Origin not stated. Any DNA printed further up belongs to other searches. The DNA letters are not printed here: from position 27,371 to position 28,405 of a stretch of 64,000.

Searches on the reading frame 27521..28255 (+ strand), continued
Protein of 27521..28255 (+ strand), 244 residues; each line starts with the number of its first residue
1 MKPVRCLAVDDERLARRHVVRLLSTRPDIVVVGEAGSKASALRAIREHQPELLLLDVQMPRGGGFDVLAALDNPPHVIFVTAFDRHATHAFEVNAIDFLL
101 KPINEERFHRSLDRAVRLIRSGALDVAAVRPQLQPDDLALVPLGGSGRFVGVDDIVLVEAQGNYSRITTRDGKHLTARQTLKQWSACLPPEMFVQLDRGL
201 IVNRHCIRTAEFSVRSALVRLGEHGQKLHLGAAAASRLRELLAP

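Call 29: search_protein_families(library=ncbifam, proteins=[window:27521-28255:+], max_evalue=0.01)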
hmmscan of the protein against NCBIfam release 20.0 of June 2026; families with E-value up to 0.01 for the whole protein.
window:27521-28255:+ (244 aa): 68 families (the best 25 are shown)
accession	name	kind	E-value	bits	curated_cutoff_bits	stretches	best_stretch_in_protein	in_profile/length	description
NF008677.0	PRK11697.1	equivalog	3e-36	125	246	1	4-209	2-202/238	two-component system response regulator BtsR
NF010684.1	PRK14084.1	equivalog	1.7e-22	80.4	375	1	5-211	2-221/254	response regulator transcription factor LytR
NF001965.0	PRK00742.1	subfamily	1.2e-15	57.6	293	1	2-114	2-125/357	chemotaxis-specific protein-glutamate methyltransferase CheB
NF007935.0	PRK10651.1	equivalog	7.1e-14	51.5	250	1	3-116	6-124/216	two-component system response regulator NarL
NF009206.0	PRK12555.1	subfamily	2.2e-11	43.3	342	1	5-107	2-110/340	chemotaxis-specific protein-glutamate methyltransferase CheB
TIGR02875.1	spore_0_A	equivalog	6.1e-11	42.1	200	1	3-111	2-117/262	sporulation transcription factor Spo0A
NF007708.0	PRK10403.1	equivalog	6.4e-10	38.8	343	1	2-73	5-76/215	nitrate/nitrite response regulator protein NarP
NF008469.0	PRK11361.1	equivalog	9.2e-09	34.5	714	1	5-118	6-122/461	acetoacetate metabolism transcriptional regulator AtoC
NF052445.1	RespRegMctR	equivalog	2.7e-08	33.5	300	1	4-72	2-70/205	two-component system response regulator MctR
NF007467.0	PRK10046.1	equivalog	3.4e-08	33.3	264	1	3-115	4-121/226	two-component response regulator DpiA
NF045944.1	ResRegRpaBCyano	equivalog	3.5e-08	33.1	330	1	7-112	1-108/229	response regulator transcription factor RpaB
NF007135.0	PRK09581.1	equivalog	6.2e-08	31.9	474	1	30-109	27-113/457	PleD family two-component system response regulator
NF047785.1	respo_reg_MadR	equivalog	7.8e-08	31.9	300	1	4-68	1-65/209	MadR family response regulator transcription factor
NF007969.0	PRK10693.1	equivalog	9e-08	31.5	329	1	6-105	10-112/337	two-component system response regulator RssB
NF041946.1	LuxO_transreg_Vib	equivalog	1.8e-07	30.3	800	1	35-117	26-113/463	quorum-sensing sigma-54 dependent transcriptional regulator LuxO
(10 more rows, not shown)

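Call 38: search_protein_families(library=pfam, proteins=[L003:4263-4670:-, L003:2715-4193:-, L003:4808-5998:+, L003:5995-6783:+, L024:7753-9501:+, L021:9797-12220:+, L025:7400-7762:+], max_evalue=0.01)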
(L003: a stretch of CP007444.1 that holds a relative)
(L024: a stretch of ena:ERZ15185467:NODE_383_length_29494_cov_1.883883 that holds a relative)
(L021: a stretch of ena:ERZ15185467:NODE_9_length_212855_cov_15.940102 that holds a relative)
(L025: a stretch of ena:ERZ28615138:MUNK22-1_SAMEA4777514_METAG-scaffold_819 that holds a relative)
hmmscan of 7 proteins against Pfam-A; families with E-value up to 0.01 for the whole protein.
L003:4263-4670:- (135 aa): 0 families

L003:2715-4193:- (492 aa): 0 families

L003:4808-5998:+ (396 aa): 2 families
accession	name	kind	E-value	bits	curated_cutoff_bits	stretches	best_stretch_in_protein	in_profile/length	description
PF06580.19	His_kinase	-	1.7e-22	79.9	25.2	1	191-269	2-81/81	Histidine kinase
PF02518.31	HATPase_c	-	0.00021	22.1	26.4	1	287-382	8-110/111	Histidine kinase-, DNA gyrase B-, and HSP90-like ATPase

L003:5995-6783:+ (262 aa): 2 families
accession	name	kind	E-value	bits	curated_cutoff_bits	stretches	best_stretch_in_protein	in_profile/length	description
PF00072.30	Response_reg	-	1.8e-24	86.5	30.2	1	5-112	1-109/111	Response regulator receiver domain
PF04397.21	LytTR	-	2.5e-21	76.1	22.6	1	159-250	3-94/98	LytTr DNA-binding domain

L024:7753-9501:+ (582 aa): 0 families

L021:9797-12220:+ (807 aa): 0 families

L025:7400-7762:+ (120 aa): 1 family
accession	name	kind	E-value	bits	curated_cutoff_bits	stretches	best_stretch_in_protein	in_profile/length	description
PF11964.13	SpoIIAA-like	-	3.6e-18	66.6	25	1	12-118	1-105/106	SpoIIAA-like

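Call 60: search_solved_structures(query=window:27521-28252:+, max_evalue=0.00001)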
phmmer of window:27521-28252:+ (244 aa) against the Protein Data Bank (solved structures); distinct sequences matched with E-value up to 0.00001: 41.
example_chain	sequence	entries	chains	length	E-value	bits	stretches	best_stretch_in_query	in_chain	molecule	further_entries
6m8o_A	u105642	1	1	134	1.5e-15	60.9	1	5-116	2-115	DNA-binding response regulator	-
2qv0_A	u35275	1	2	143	9.5e-13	51.7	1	4-114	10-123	Protein mrkE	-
3eul_A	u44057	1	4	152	1.5e-11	47.8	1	3-105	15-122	POSSIBLE NITRATE/NITRITE RESPONSE TRANSCRIPTIONAL REGULATORY PROTEIN NARL (DNA-binding res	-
1dz3_A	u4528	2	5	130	4.2e-11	46.3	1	6-109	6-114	Stage 0 sporulation protein A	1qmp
1a2o_A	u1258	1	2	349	9e-11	45.2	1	1-152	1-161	CHEB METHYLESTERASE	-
9xzo_A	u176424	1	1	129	1.8e-10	44.2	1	5-112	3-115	De novo protein M1X0B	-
6ymz_A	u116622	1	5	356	2.6e-10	43.8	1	1-102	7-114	Protein-glutamate methylesterase/protein-glutamine glutaminase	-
6ekg_Y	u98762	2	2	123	7.4e-10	42.3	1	4-106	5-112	Chemotaxis protein CheY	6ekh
7od9_B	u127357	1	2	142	7.9e-10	42.2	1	4-110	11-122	Response regulator receiver protein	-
1s8n_A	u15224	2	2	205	1.4e-09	41.4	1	3-120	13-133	putative antiterminator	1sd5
3c3w_A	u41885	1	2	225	1.8e-09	41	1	4-103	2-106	TWO COMPONENT TRANSCRIPTIONAL REGULATORY PROTEIN DEVR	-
6swl_A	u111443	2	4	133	2.5e-09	40.5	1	6-118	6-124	Two-component response regulator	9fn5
1a04_A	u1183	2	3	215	2.6e-09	40.4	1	2-116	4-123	NITRATE/NITRITE RESPONSE REGULATOR PROTEIN NARL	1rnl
3cz5_A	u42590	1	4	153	3e-08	37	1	4-106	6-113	Two-component response regulator, LuxR family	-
3b2n_A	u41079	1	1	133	1.1e-07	35.2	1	7-104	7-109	Uncharacterized protein Q99UF4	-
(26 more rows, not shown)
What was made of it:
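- Tried and rejected: PDB sequence search with the RR (call 60).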

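Call 76: find_encoding_contigs(protein=P0024, flank=8000, max_places=1)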
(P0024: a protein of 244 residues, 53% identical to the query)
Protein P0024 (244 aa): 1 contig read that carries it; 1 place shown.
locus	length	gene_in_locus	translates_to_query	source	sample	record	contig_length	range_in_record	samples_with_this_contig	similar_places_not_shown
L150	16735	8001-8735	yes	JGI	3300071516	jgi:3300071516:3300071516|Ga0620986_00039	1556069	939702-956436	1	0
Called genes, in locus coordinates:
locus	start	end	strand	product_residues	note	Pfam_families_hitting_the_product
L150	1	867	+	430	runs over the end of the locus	PF12704:MacB_PCD, PF02687:FtsX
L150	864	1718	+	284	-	PF20434:BD-FAE, PF01738:DLH (weak), PF07859:Abhydrolase_3, PF00326:Peptidase_S9 (faint)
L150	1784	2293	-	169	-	PF13505:OMP_b-brl (weak)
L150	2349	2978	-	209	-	PF00160:Pro_isomerase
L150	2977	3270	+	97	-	PF06805:Lambda_tail_I (weak), PF02597:ThiS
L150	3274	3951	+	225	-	PF02581:TMP-TENI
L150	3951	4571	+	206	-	PF02581:TMP-TENI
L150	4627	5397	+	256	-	PF05690:ThiG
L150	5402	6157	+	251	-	PF01728:FtsJ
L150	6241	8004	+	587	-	PF07696:7TMR-DISMED2, PF07695:7TMR-DISM_7TM, PF06580:His_kinase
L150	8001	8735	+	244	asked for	PF00072:Response_reg, PF04397:LytTR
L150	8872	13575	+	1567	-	PF03797:Autotransporter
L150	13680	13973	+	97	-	PF01084:Ribosomal_S18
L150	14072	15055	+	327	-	PF01300:Sua5_yciO_yrdC, PF03481:Sua5_C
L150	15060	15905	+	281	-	PF17827:PrmC_N, PF03602:Cons_hypoth95 (weak), PF13489:Methyltransf_23 (weak), PF05175:MTS, PF06325:PrmA (weak), PF01170:UPF0020 (weak), PF13847:Methyltransf_31, PF13649:Methyltransf_25, +2 more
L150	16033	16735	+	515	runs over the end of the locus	PF00587:tRNA-synt_2b, PF03129:HGTP_anticodon, PF09180:ProRS-C_1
